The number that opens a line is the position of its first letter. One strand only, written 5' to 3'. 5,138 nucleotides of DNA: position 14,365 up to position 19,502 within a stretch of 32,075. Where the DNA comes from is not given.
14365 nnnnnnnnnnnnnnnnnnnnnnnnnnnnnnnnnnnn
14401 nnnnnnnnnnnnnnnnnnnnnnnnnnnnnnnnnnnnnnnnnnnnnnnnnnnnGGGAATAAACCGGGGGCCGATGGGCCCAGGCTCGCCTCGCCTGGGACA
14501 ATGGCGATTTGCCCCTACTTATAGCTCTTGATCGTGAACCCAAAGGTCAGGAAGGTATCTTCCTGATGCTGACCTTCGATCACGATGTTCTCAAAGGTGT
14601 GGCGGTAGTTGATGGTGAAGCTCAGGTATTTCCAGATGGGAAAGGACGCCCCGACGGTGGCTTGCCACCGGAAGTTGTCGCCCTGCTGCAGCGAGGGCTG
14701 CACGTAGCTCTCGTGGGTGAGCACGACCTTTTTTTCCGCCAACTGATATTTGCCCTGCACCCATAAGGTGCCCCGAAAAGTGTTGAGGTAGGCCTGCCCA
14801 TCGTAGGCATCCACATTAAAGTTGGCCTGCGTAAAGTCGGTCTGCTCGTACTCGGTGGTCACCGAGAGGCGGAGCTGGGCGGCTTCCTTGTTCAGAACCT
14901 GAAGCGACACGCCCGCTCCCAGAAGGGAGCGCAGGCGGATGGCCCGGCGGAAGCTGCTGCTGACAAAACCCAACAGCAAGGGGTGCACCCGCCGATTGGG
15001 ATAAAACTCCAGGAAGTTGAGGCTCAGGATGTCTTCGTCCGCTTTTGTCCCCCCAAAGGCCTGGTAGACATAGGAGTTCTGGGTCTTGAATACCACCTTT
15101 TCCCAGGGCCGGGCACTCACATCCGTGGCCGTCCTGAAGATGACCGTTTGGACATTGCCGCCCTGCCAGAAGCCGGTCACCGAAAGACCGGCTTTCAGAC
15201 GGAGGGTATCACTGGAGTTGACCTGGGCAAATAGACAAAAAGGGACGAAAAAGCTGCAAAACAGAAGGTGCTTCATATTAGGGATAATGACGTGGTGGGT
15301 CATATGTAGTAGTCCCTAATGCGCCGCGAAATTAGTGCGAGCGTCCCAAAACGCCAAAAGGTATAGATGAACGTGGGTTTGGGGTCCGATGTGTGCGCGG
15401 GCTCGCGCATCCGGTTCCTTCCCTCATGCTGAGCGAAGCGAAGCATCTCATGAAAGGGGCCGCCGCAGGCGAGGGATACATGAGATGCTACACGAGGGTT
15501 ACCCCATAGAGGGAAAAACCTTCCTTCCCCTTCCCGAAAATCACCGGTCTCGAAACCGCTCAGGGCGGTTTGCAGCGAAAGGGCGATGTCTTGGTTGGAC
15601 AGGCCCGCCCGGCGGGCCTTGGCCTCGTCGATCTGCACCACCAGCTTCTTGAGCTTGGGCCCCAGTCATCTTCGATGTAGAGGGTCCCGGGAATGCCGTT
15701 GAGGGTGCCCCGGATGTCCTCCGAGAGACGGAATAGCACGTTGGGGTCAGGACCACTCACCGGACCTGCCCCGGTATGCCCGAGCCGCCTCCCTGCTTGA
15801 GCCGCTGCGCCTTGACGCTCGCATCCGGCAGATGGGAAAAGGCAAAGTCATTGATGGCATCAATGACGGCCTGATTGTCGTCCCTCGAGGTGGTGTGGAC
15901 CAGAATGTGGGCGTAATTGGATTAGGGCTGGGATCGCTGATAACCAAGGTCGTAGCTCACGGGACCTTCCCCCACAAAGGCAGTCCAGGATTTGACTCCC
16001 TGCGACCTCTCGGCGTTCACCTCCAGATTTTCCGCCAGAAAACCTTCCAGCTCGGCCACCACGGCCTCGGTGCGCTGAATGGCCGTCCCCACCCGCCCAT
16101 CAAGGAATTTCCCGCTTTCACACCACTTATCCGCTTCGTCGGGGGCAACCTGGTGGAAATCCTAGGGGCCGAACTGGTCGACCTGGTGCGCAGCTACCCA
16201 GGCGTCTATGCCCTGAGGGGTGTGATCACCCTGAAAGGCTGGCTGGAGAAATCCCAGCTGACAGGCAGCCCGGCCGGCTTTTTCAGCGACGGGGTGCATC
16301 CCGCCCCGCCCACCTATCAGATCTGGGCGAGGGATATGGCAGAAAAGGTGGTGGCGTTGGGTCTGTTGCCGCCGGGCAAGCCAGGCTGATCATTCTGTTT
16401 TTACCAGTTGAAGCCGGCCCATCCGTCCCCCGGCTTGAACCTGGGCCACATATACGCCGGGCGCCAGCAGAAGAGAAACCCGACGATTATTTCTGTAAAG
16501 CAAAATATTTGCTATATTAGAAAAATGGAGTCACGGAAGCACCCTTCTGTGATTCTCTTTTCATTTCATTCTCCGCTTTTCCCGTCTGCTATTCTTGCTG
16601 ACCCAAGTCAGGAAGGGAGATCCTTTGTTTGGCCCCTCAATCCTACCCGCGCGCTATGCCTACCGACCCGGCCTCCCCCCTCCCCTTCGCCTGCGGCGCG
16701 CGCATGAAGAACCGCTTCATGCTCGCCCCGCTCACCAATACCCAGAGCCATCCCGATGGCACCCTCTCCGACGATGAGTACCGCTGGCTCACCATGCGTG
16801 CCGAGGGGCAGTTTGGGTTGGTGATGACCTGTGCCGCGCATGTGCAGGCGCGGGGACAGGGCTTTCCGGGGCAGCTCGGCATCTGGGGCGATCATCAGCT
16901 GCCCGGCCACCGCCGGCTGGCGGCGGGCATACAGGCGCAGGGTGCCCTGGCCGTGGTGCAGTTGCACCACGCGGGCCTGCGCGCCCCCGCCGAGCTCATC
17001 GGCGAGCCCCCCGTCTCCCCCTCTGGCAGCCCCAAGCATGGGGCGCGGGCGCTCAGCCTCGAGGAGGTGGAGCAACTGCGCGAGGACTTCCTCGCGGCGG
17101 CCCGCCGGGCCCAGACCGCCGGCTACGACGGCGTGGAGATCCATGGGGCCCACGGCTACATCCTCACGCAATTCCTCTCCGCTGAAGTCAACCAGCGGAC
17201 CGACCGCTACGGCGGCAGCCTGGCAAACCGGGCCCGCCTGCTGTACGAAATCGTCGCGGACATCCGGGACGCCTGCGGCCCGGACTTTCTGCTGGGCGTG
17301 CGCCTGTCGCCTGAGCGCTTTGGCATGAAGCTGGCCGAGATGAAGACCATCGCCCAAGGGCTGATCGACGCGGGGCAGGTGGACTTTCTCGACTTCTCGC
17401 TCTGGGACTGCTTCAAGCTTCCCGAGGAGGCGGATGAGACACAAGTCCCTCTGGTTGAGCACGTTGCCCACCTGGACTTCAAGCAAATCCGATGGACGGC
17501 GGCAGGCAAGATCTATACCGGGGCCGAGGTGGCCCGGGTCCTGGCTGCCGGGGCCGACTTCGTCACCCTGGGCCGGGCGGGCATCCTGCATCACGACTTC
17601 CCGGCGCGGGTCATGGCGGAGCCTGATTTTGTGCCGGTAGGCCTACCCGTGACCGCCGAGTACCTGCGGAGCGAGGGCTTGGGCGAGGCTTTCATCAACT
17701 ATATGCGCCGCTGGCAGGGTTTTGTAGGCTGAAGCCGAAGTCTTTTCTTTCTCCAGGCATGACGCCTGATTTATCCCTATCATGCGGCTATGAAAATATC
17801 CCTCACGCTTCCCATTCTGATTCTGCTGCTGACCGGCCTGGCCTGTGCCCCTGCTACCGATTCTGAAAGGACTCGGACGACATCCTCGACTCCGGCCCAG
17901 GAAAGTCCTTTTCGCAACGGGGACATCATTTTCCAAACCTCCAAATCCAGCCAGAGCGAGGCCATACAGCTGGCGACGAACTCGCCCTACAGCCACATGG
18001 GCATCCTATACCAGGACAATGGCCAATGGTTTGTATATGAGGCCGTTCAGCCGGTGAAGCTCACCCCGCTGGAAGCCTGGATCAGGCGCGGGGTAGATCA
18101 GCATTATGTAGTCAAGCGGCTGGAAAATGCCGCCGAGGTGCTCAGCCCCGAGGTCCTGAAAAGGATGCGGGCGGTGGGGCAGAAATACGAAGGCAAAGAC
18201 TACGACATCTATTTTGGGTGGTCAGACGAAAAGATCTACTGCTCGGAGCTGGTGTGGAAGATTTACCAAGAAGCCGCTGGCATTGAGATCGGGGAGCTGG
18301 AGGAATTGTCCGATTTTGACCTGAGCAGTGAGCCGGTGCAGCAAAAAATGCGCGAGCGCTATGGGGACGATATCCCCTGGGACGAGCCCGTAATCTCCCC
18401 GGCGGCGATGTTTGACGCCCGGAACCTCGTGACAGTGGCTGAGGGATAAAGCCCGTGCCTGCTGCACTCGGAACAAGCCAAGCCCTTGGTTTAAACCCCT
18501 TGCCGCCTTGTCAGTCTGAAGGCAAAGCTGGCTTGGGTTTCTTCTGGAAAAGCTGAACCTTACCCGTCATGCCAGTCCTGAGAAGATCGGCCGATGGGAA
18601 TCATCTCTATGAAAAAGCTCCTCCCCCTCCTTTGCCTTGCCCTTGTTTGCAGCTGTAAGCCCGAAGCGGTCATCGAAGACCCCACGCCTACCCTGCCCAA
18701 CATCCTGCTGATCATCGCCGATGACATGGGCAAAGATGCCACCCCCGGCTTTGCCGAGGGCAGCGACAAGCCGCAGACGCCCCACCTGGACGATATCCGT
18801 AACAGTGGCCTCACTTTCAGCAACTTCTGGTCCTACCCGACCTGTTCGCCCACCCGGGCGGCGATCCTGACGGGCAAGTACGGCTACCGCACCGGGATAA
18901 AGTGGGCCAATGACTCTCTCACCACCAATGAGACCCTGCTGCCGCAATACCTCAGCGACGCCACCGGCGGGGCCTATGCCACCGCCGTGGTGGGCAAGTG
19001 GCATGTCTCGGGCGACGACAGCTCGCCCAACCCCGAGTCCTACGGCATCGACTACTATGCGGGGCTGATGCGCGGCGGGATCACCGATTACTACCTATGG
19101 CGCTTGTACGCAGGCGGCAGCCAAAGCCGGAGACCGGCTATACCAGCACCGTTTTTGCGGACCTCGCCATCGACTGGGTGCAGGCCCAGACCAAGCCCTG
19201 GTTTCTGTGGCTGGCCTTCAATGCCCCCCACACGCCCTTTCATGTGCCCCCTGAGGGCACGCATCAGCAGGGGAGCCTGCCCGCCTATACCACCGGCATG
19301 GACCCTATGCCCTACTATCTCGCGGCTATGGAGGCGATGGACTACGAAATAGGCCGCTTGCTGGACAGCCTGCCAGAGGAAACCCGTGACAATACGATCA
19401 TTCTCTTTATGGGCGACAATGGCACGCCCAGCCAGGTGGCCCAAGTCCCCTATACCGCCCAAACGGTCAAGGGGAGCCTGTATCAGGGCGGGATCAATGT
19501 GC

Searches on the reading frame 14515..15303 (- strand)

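Call 55: search_protein_families(library=pfam, proteins=[window:14515-15303:-], max_evalue=0.0001)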
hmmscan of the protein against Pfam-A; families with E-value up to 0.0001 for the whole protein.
window:14515-15303:- (262 aa): 1 family
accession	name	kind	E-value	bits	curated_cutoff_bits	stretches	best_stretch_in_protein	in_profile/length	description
PF04338.18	DUF481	-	4.2e-12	47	21.1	1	120-258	80-208/210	Protein of unknown function, DUF481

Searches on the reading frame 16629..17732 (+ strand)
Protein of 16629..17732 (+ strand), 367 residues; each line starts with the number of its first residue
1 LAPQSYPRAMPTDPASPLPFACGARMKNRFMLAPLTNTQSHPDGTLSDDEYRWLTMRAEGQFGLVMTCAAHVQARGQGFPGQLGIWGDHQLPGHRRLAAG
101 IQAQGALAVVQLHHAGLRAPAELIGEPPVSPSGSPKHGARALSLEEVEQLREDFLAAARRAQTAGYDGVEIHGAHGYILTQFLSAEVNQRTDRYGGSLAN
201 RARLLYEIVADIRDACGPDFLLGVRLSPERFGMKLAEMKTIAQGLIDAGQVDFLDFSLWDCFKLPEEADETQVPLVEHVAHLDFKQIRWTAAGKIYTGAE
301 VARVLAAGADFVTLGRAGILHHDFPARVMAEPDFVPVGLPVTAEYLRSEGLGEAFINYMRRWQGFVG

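Call 55: search_protein_families(library=pfam, proteins=[window:16629-17732:+], max_evalue=0.0001)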
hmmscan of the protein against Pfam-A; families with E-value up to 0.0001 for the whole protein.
window:16629-17732:+ (367 aa): 1 family
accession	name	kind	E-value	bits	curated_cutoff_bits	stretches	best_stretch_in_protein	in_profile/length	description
PF00724.26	Oxidored_FMN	-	1.8e-61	208.8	27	1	24-328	11-335/342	NADH:flavin oxidoreductase / NADH oxidase family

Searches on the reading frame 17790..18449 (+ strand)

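Call 55: search_protein_families(library=pfam, proteins=[window:17790-18449:+], max_evalue=0.0001)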
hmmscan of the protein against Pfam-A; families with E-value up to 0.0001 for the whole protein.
window:17790-18449:+ (219 aa): 1 family
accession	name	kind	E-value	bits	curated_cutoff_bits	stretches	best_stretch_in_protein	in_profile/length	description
PF05708.18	Peptidase_C92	-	2.4e-32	112.7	27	1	42-216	3-165/166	Permuted papain-like amidase enzyme, YaeF/YiiX, C92 family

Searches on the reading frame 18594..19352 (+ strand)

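Call 55: search_protein_families(library=pfam, proteins=[window:18594-19352:+], max_evalue=0.0001)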
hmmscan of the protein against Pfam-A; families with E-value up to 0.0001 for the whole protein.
window:18594-19352:+ (252 aa): 1 family
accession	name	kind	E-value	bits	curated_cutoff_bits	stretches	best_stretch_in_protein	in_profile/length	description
PF00884.28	Sulfatase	-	6.8e-19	68.7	25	1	35-157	1-121/301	Sulfatase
